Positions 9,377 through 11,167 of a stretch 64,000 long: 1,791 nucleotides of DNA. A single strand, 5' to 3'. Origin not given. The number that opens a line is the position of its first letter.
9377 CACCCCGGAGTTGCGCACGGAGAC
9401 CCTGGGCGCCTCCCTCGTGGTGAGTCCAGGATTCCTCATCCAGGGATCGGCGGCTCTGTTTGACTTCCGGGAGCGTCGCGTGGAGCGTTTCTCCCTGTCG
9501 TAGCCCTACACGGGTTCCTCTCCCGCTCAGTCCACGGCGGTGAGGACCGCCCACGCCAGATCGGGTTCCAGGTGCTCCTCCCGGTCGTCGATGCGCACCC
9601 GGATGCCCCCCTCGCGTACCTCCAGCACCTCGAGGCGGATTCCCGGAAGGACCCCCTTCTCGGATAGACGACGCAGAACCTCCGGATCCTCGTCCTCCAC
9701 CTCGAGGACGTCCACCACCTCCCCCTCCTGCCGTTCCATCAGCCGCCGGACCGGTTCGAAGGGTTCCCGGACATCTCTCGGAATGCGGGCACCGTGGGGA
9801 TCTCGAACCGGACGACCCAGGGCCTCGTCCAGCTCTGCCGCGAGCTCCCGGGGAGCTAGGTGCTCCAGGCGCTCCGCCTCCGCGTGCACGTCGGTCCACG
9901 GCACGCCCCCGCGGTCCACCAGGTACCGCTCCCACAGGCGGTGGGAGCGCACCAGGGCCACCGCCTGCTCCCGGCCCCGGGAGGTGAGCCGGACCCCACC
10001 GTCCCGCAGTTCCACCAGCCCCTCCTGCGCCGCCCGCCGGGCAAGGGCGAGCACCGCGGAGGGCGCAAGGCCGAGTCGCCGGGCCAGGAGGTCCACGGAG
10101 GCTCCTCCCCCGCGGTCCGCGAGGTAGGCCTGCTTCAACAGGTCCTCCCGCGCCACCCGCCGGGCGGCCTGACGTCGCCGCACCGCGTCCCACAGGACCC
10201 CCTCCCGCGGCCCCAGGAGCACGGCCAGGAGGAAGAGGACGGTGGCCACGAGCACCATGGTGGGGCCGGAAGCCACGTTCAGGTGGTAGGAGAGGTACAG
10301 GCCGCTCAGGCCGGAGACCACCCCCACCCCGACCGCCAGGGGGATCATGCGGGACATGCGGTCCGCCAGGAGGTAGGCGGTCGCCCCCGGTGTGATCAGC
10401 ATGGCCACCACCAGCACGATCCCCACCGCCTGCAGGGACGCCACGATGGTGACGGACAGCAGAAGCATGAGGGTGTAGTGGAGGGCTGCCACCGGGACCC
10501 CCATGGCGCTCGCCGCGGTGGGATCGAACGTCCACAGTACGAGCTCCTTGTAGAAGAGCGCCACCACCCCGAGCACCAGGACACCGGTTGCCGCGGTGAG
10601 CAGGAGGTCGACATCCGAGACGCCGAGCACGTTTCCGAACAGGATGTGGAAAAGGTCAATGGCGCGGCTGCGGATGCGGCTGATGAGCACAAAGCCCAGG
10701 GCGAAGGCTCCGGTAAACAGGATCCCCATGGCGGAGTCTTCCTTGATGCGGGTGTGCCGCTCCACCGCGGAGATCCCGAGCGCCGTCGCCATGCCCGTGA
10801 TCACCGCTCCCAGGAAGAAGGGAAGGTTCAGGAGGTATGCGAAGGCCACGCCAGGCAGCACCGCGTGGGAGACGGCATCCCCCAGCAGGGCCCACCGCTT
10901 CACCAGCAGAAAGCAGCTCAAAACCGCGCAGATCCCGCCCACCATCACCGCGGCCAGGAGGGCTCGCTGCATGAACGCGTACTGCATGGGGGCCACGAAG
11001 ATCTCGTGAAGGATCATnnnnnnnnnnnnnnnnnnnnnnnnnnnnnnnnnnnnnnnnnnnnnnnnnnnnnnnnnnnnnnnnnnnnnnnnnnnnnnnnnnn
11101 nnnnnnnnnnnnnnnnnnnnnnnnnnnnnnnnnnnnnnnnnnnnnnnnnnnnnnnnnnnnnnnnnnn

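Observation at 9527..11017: ABC-3 metal permease fused to a complete DtxR/MntR-like repressor (HTH + metal site + FeoA)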

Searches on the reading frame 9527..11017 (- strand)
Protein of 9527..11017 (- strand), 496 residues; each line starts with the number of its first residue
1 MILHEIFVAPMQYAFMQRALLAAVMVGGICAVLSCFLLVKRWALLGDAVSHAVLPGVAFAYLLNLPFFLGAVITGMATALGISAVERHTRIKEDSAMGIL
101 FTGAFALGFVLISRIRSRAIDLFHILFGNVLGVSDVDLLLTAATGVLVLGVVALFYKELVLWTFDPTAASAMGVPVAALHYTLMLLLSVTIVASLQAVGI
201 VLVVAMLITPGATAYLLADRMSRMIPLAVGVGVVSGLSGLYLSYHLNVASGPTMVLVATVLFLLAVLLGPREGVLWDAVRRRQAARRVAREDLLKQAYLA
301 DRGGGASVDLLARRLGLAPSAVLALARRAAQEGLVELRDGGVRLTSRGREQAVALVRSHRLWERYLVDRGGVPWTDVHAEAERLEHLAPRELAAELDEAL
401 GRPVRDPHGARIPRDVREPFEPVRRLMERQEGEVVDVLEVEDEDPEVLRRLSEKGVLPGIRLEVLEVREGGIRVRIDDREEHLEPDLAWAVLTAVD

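Call 4: search_protein_families(library=ncbifam, proteins=[window:9527-11017:-], max_evalue=0.01)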
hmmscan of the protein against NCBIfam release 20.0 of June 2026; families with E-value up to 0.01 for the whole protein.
window:9527-11017:- (496 aa): 8 families
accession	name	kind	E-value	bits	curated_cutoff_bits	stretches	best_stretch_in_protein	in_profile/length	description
NF040927.1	ABC_perm_SloB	subfamily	1.7e-76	257.6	460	1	11-274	7-269/271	metal ABC transporter permease subunit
NF040871.1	AztB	equivalog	1.2e-68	231.7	280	1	6-258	2-254/254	zinc ABC transporter permease AztB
TIGR03770.1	anch_rpt_perm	equivalog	3.6e-63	213.8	296.8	1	12-268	13-269/270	anchored repeat-type ABC transporter permease subunit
NF047407.1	TransRegMntRTherm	equivalog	1.1e-35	123.4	350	1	288-491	8-221/227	manganese-dependent transcriptional regulator MntR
NF007089.0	PRK09543.1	equivalog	8.5e-34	117.3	284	1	20-266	9-255/261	zinc ABC transporter permease subunit ZnuB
NF053665.1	TransRegDtxRActin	equivalog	1.9e-17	63.5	290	1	321-490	40-223/233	iron-dependent transcriptional repressor DtxR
NF008273.0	PRK11050.1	equivalog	8.9e-07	28.7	153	1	282-390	30-139/156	manganese-binding transcriptional regulator MntR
NF003025.0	PRK03902.1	equivalog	0.0011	19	138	1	291-387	7-104/142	transcriptional regulator MntR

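Call 6: search_protein_families(library=pfam, proteins=[window:9527-11017:-], max_evalue=0.01)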
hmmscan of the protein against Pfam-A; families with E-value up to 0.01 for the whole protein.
window:9527-11017:- (496 aa): 7 families
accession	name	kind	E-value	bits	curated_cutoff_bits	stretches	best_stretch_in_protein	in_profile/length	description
PF00950.22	ABC-3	-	5.4e-86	288.7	20.1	1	12-267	1-256/258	ABC 3 transport family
PF02742.21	Fe_dep_repr_C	-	1.1e-23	83.5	27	1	345-414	1-70/70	Iron dependent repressor, metal binding and dimerisation domain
PF04023.20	FeoA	-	7.2e-10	39.2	23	1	425-491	2-70/74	FeoA domain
PF06969.22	HemN_C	-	3.7e-06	27.3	24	1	307-349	22-65/67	HemN C-terminal domain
PF12802.13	MarR_2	-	0.00045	20.8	27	1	298-339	13-55/61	MarR family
PF01032.23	FecCD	-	0.00083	18.9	26.5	1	41-247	81-286/311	FecCD transport family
PF13412.12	HTH_24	-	0.0045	17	21.9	0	304-336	16-48/48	Winged helix-turn-helix DNA-binding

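Call 7: find_homologous_proteins(query=window:9527-11017:-, max_evalue=0.00001)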
Query window:9527-11017:- (496 aa): 6956 proteins with E <= 0.00001 among 8000 candidates; the best 120 are listed.
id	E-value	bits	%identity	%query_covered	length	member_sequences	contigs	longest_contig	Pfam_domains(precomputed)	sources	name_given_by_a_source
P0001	2.2e-287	971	92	100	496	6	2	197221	PF02742.22,PF00950.23,PF04023.21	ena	-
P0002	4.9e-279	944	90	100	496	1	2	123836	PF02742.22,PF00950.23,PF04023.21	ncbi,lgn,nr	ncbi:MAG: metal ABC transporter permease [Armatimonadota bacterium]|nr:metal ABC transporter permeas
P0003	5.5e-278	940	90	100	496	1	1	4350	PF02742.22,PF00950.23,PF04023.21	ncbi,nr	ncbi:MAG: metal ABC transporter permease [Armatimonadota bacterium]|nr:metal ABC transporter permeas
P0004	1.9e-275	932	89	100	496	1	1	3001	PF01032.24,PF06969.23,PF02742.22,PF00950.23,PF04023.21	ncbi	-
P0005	8.4e-245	831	95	84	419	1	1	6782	PF02742.22,PF00950.23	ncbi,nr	ncbi:MAG: metal ABC transporter permease, partial [Armatimonadota bacterium]|nr:metal ABC transporte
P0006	7.9e-243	825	80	100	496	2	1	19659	PF01032.24,PF02742.22,PF00950.23,PF04023.21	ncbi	-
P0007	2.2e-237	807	92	83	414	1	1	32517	PF02742.22,PF00950.23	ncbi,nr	ncbi:MAG: metal ABC transporter permease, partial [Armatimonadota bacterium]|nr:metal ABC transporte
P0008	9.2e-234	795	77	99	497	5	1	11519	PF01032.24,PF02742.22,PF01325.26,PF00950.23,PF04023.21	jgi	-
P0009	2.2e-208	711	69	99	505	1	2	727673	PF02742.22,PF00950.23,PF04023.21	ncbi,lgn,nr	ncbi:MAG: metal ABC transporter permease [Armatimonadota bacterium]|nr:metal ABC transporter permeas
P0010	6.8e-203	693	70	99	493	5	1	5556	PF09339.17,PF02742.22,PF00950.23,PF04023.21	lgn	-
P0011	2.8e-200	684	69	99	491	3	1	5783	PF02742.22,PF00950.23,PF04023.21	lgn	-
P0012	1.9e-199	682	69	99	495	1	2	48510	PF02742.22,PF00950.23,PF04023.21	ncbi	-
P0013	2.1e-199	681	69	99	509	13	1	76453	PF06969.23,PF02742.22,PF00950.23,PF04023.21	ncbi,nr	ncbi:MAG: metal ABC transporter permease [Armatimonadota bacterium]|nr:metal ABC transporter permeas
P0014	9.8e-199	679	69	99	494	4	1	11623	PF02742.22,PF00950.23,PF04023.21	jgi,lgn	jgi:manganese/iron transport system permease protein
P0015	2.8e-198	678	70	99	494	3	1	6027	PF06969.23,PF02742.22,PF00950.23,PF04023.21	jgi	jgi:manganese/iron transport system permease protein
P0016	3.2e-197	674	69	99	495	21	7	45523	PF02742.22,PF00950.23,PF04023.21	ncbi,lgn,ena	-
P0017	2.9e-196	671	69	99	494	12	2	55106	PF13412.13,PF02742.22,PF00950.23,PF04023.21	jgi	jgi:manganese/iron transport system permease protein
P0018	1.2e-195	669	69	99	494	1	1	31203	PF02742.22,PF00950.23,PF04023.21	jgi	jgi:manganese/iron transport system permease protein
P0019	2.2e-193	662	68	99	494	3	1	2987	PF02742.22,PF00950.23,PF04023.21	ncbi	-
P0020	9.2e-191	653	68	98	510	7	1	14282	PF06969.23,PF02742.22,PF00950.23,PF04023.21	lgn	-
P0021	2.9e-180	618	100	60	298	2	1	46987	PF06969.23,PF02742.22,PF00950.23,PF04023.21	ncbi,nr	ncbi:MAG: iron dependent repressor, metal binding and dimerization domain protein, partial [Armatimo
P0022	2.3e-156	539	59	96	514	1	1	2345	PF01032.24,PF02742.22,PF00950.23,PF04023.21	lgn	-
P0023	8.8e-155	534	58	95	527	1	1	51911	PF01032.24,PF02742.22,PF00950.23,PF04023.21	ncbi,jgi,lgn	-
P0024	8.2e-154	531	58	93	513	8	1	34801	PF01032.24,PF09339.17,PF12802.14,PF02742.22,PF01325.26,PF00950.23,PF04023.21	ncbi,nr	ncbi:Manganese transport system membrane protein MntB [bacterium HR37]|nr:Manganese transport system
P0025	1.2e-153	531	55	98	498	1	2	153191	PF02742.22,PF00950.23,PF04023.21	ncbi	-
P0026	6.7e-152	525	54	99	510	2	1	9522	PF01032.24,PF02742.22,PF00950.23,PF04023.21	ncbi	ncbi:MAG: iron chelate uptake ABC transporter family permease subunit [Candidatus Methylomirabilales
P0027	1.2e-151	524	54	100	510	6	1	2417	PF25212.3,PF01032.24,PF02742.22,PF00950.23,PF04023.21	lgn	-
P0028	4.3e-151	522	54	97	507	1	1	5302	PF02742.22,PF00950.23,PF04023.21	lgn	-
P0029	2.4e-150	520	54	100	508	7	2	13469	PF01032.24,PF02742.22,PF00950.23,PF04023.21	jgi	jgi:ABC-type Mn2+/Zn2+ transport system permease subunit/Mn-dependent DtxR family transcriptional re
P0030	9.1e-150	518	55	97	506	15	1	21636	PF12802.14,PF02742.22,PF00950.23,PF04023.21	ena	-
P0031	2.0e-149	517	56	97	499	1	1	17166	PF02742.22,PF00950.23,PF04023.21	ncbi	ncbi:MAG TPA: metal ABC transporter permease [Bacillota bacterium]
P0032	3.1e-149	516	53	98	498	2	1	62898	PF01032.24,PF02742.22,PF00950.23,PF04023.21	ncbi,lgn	-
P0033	8.6e-149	515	53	99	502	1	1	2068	PF01032.24,PF02742.22,PF00950.23,PF04023.21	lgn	-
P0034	6.6e-147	508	55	97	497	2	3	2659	PF02742.22,PF00950.23,PF04023.21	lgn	-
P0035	1.1e-146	508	53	100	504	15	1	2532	PF01032.24,PF02742.22,PF00950.23,PF04023.21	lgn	-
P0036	2.9e-146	506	57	91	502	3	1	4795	PF02742.22,PF00950.23,PF04023.21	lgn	-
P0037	4.7e-146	505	53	99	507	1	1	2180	PF01032.24,PF02742.22,PF00950.23,PF04023.21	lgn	-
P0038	1.3e-145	504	52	97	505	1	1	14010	PF01032.24,PF02742.22,PF00950.23,PF04023.21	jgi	jgi:ABC-type Mn2+/Zn2+ transport system permease subunit/Mn-dependent DtxR family transcriptional re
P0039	1.7e-145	504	53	97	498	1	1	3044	PF12802.14,PF02742.22,PF00950.23,PF04023.21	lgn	-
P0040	2.3e-145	503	54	97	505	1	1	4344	PF02742.22,PF00950.23,PF04023.21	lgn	-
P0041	4.8e-145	502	56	95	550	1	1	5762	PF01032.24,PF02742.22,PF00950.23,PF04023.21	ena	-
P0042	1.4e-144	501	53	97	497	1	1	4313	PF02742.22,PF00950.23,PF04023.21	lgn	-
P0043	1.7e-144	500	54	96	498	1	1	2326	PF02742.22,PF00950.23,PF04023.21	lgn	-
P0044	2.9e-144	500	55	93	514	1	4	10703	PF01032.24,PF02742.22,PF00950.23,PF04023.21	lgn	-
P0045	3.5e-144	499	51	98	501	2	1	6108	PF02742.22,PF00950.23,PF04023.21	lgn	-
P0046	1.3e-143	497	55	95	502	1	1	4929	PF02742.22,PF00950.23,PF04023.21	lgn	-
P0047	1.5e-143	497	55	98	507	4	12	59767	PF02742.22,PF00950.23,PF04023.21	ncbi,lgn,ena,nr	ncbi:MAG TPA: metal ABC transporter permease [Sphingobacteriaceae bacterium]|nr:metal ABC transporte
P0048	1.5e-143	497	53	95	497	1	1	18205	PF01032.24,PF02742.22,PF00950.23,PF04023.21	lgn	-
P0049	2.4e-143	497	54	97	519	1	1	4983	PF02742.22,PF00950.23,PF04023.21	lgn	-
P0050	2.5e-143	497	54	97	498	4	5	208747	PF01032.24,PF02742.22,PF00950.23,PF04023.21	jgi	-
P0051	3.7e-143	496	56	94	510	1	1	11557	PF01032.24,PF02742.22,PF00950.23,PF04023.21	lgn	-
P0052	6.2e-143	495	55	98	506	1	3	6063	PF09339.17,PF02742.22,PF00950.23,PF04023.21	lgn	-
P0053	8.6e-143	495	53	97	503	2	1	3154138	PF02742.22,PF00950.23,PF04023.21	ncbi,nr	ncbi:MAG: metal ABC transporter permease [Armatimonadota bacterium]|nr:metal ABC transporter permeas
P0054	3.3e-142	493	54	97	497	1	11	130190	PF01032.24,PF02742.22,PF00950.23,PF04023.21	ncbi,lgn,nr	ncbi:MAG: metal ABC transporter permease [Armatimonadota bacterium]|nr:metal ABC transporter permeas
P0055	5.7e-142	492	52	99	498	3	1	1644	PF02742.22,PF00950.23,PF04023.21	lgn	-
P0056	8.5e-142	491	52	99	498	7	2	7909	PF02742.22,PF00950.23,PF04023.21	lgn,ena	-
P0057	1.2e-141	491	54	97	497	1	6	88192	PF01032.24,PF02742.22,PF00950.23,PF04023.21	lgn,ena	-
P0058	1.3e-141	491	54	97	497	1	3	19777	PF01032.24,PF02742.22,PF00950.23,PF04023.21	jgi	jgi:manganese/iron transport system permease protein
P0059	1.2e-140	488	55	93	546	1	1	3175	PF09339.17,PF02742.22,PF00950.23,PF04023.21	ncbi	-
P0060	1.3e-140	488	52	97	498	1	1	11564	PF01032.24,PF02742.22,PF00950.23,PF04023.21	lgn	-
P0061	1.3e-140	488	53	97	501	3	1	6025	PF01032.24,PF02742.22,PF01325.26,PF00950.23,PF04023.21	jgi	jgi:manganese transport system permease protein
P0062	1.5e-140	487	54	94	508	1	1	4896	PF01032.24,PF02742.22,PF00950.23,PF04023.21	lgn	-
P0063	1.9e-140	487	53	96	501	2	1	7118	PF02742.22,PF01325.26,PF00950.23,PF04023.21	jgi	jgi:manganese transport system permease protein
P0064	2.6e-140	487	49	98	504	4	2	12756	PF01032.24,PF02742.22,PF01325.26,PF00950.23,PF04023.21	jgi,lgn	jgi:ABC-type Mn2+/Zn2+ transport system permease subunit/Mn-dependent DtxR family transcriptional re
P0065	3.0e-140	486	53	96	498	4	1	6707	PF02742.22,PF00950.23,PF04023.21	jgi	jgi:manganese transport system permease protein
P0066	3.1e-140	486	53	97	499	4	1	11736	PF01032.24,PF02742.22,PF00950.23,PF04023.21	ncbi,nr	ncbi:MAG: metal ABC transporter permease [Firmicutes bacterium]|nr:metal ABC transporter permease [B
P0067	7.2e-140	485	52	97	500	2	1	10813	PF04703.19,PF02742.22,PF00950.23,PF04023.21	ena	-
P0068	3.6e-139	483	51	96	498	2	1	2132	PF02742.22,PF00950.23,PF04023.21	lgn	-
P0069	9.3e-139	481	54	95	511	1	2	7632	PF02742.22,PF00950.23,PF04023.21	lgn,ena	-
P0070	2.2e-138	480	52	99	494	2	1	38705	PF01032.24,PF02742.22,PF00950.23,PF04023.21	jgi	jgi:manganese transport system permease protein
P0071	2.8e-138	480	53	98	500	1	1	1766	PF02742.22,PF00950.23,PF04023.21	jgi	jgi:ABC-type Mn2+/Zn2+ transport system permease subunit/Mn-dependent DtxR family transcriptional re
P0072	4.5e-138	479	52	99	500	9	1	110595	PF02742.22,PF00950.23,PF04023.21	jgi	jgi:ABC-type Mn2+/Zn2+ transport system permease subunit/Mn-dependent DtxR family transcriptional re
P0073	8.7e-137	475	55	94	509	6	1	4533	PF01032.24,PF02742.22,PF00950.23,PF04023.21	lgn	-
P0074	1.2e-136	474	55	94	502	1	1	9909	PF02742.22,PF00950.23,PF04023.21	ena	-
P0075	5.6e-136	472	52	92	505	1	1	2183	PF01032.24,PF02742.22,PF00950.23,PF04023.21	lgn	-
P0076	3.6e-135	470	54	94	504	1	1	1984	PF01032.24,PF02742.22,PF00950.23,PF04023.21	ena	-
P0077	4.2e-135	469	51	99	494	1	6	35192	PF01032.24,PF02742.22,PF00950.23,PF04023.21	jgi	jgi:manganese transport system permease protein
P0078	6.6e-135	469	52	99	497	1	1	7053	PF02742.22,PF00950.23,PF04023.21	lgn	-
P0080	3.6e-134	466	51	98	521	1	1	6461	PF02742.22,PF00950.23,PF04023.21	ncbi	ncbi:MAG: metal ABC transporter permease [Thermaerobacterales bacterium]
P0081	3.6e-134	466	53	96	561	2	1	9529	PF01032.24,PF12802.14,PF02742.22,PF00950.23,PF04023.21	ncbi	ncbi:MAG TPA: metal ABC transporter permease [Thermaerobacter sp.]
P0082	5.6e-134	466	53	92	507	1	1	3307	PF02742.22,PF00950.23,PF04023.21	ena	-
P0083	5.7e-134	466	52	99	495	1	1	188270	PF02742.22,PF00950.23,PF04023.21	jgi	jgi:ABC-type Mn2+/Zn2+ transport system permease subunit/Mn-dependent DtxR family transcriptional re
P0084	5.9e-134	466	55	92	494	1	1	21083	PF02742.22,PF00950.23,PF04023.21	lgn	-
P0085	9.5e-134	465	50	99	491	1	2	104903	PF02742.22,PF00950.23,PF04023.21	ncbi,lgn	ncbi:MAG: metal ABC transporter permease [Longimicrobiaceae bacterium]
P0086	1.2e-133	465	50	100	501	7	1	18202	PF02742.22,PF00950.23,PF04023.21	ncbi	-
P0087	2.4e-133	464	51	99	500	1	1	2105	PF02742.22,PF00950.23,PF04023.21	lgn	-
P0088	2.7e-133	463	53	92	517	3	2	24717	PF01032.24,PF02742.22,PF00950.23,PF04023.21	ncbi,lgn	-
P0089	3.7e-133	463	49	98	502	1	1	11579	PF01032.24,PF02742.22,PF00950.23,PF04023.21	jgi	jgi:ABC-type Mn2+/Zn2+ transport system permease subunit/Mn-dependent DtxR family transcriptional re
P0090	8.9e-133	462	52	98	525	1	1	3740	PF01032.24,PF02742.22,PF00950.23,PF04023.21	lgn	-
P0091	1.1e-132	461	49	99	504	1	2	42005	PF02742.22,PF00950.23,PF04023.21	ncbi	-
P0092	1.6e-132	461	53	82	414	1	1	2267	PF02742.22,PF01325.26,PF00950.23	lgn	-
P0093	3.0e-132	460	51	99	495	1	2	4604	PF02742.22,PF00950.23,PF04023.21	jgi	jgi:ABC-type Mn2+/Zn2+ transport system permease subunit/Mn-dependent DtxR family transcriptional re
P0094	4.6e-132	459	51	98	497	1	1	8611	PF02742.22,PF00950.23,PF04023.21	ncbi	-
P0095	5.2e-132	459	49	98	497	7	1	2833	PF02742.22,PF00950.23,PF04023.21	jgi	jgi:ABC-type Mn2+/Zn2+ transport system permease subunit/Mn-dependent DtxR family transcriptional re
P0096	5.6e-132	459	49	99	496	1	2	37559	PF01032.24,PF02742.22,PF00950.23,PF04023.21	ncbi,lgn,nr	ncbi:MAG: metal ABC transporter permease [Gemmatimonadetes bacterium]|nr:metal ABC transporter perme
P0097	9.7e-132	458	50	99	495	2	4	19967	PF01032.24,PF02742.22,PF00950.23,PF04023.21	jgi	jgi:manganese transport system permease protein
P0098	2.0e-131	457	47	98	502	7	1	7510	PF01032.24,PF02742.22,PF00950.23,PF04023.21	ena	-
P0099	2.6e-131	457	51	83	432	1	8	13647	PF02742.22,PF01325.26,PF00950.23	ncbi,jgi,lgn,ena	-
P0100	3.0e-131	457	53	82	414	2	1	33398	PF02742.22,PF01325.26,PF00950.23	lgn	-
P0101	7.6e-131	455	49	96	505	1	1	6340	PF02742.22,PF00950.23,PF04023.21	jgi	jgi:ABC-type Mn2+/Zn2+ transport system permease subunit/Mn-dependent DtxR family transcriptional re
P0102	1.4e-130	455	51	98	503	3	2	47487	PF02742.22,PF00950.23,PF04023.21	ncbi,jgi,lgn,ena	-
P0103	1.4e-130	455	48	97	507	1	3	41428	PF01032.24,PF02742.22,PF00950.23,PF04023.21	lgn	-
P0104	1.7e-130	454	49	100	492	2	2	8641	PF01032.24,PF02742.22,PF00950.23,PF04023.21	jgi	jgi:manganese transport system permease protein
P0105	2.6e-130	454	53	82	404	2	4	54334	PF02742.22,PF00950.23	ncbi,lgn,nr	ncbi:metal ABC transporter permease [Candidatus Woesearchaeota archaeon]|nr:metal ABC transporter pe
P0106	3.9e-130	453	49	97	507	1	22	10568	PF01032.24,PF02742.22,PF00950.23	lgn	-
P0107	5.4e-130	453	48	99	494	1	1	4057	PF01032.24,PF02742.22,PF00950.23,PF04023.21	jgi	jgi:manganese transport system permease protein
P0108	6.2e-130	452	53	82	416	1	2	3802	PF02742.22,PF00950.23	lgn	-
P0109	7.2e-130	452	46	98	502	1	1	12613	PF01032.24,PF02742.22,PF00950.23,PF04023.21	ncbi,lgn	-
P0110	2.3e-129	450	49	99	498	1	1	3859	PF02742.22,PF00950.23,PF04023.21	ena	-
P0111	2.8e-129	450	55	83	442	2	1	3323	PF01032.24,PF02742.22,PF00950.23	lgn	-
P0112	3.9e-129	450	50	99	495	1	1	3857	PF01032.24,PF02742.22,PF00950.23,PF04023.21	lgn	-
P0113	9.9e-129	448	49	99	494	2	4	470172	PF02742.22,PF00950.23,PF04023.21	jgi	jgi:manganese transport system permease protein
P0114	1.2e-128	448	50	96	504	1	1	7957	PF02742.22,PF00950.23,PF04023.21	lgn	-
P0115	1.5e-128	448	49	97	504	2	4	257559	PF02742.22,PF00950.23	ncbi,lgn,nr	ncbi:MAG: metal ABC transporter permease [Candidatus Bipolaricaulota bacterium]|nr:metal ABC transpo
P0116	3.1e-128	447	47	96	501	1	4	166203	PF02742.22,PF00950.23,PF04023.21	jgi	jgi:ABC-type Mn2+/Zn2+ transport system permease subunit/Mn-dependent DtxR family transcriptional re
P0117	3.6e-128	447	50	98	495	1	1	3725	PF01032.24,PF12802.14,PF02742.22,PF00950.23,PF04023.21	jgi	-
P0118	4.0e-128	446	47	96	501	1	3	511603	PF02742.22,PF00950.23,PF04023.21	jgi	jgi:ABC-type Mn2+/Zn2+ transport system permease subunit/Mn-dependent DtxR family transcriptional re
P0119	4.9e-128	446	51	99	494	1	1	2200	PF02742.22,PF00950.23,PF04023.21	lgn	-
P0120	6.5e-128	446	52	82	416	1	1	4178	PF09339.17,PF02742.22,PF01325.26,PF00950.23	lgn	-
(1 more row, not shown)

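Call 10: search_solved_structures(query=window:9527-11017:-, max_evalue=0.001, show_alignments=0)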
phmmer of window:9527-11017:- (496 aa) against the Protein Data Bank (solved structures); distinct sequences matched with E-value up to 0.001: 33.
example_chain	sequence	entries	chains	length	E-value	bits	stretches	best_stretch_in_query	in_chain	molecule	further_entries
7kyp_B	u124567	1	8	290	9.9e-64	219.2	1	10-274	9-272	Manganese ABC transporter, permease protein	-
7kyo_C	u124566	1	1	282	1.2e-63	218.9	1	10-274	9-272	Manganese ABC transporter, permease protein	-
5zr4_A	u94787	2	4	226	3.7e-31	111.7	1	292-479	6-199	Metal-dependent transcriptional regulator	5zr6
9oko_B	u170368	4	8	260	8.1e-28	100.7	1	20-267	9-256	High-affinity zinc uptake system membrane protein ZnuB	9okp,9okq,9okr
8pvt_A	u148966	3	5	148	3.1e-20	75.7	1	289-414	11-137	Iron dependent repressor, putative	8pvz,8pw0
7b25_A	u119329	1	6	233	8.3e-17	64.5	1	311-494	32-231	DtxR family iron (Metal) dependent repressor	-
1fx7_A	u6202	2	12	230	9.1e-17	64.3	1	310-484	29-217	IRON-DEPENDENT REPRESSOR IDER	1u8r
7b1v_A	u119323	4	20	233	2.7e-16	62.7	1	311-494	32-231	DtxR family iron (Metal) dependent repressor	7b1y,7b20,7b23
7b24_A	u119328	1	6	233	2.8e-16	62.7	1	311-494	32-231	DtxR family iron (Metal) dependent repressor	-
1b1b_A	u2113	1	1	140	2.4e-15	59.6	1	310-414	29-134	PROTEIN (IRON DEPENDENT REGULATOR)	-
2isy_A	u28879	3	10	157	3.4e-15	59.2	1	310-414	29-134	Iron-dependent repressor ideR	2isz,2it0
2x4h_A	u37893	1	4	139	2.9e-12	49.4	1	298-413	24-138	HYPOTHETICAL PROTEIN SSO2273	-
4o5v_A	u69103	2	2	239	5.6e-12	48.5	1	285-496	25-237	Iron-dependent transcription repressor related protein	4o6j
5cvi_A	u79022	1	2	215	1e-11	47.7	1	290-467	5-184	SloR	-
3hrs_A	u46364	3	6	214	1.4e-11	47.3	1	290-459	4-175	Metalloregulator ScaR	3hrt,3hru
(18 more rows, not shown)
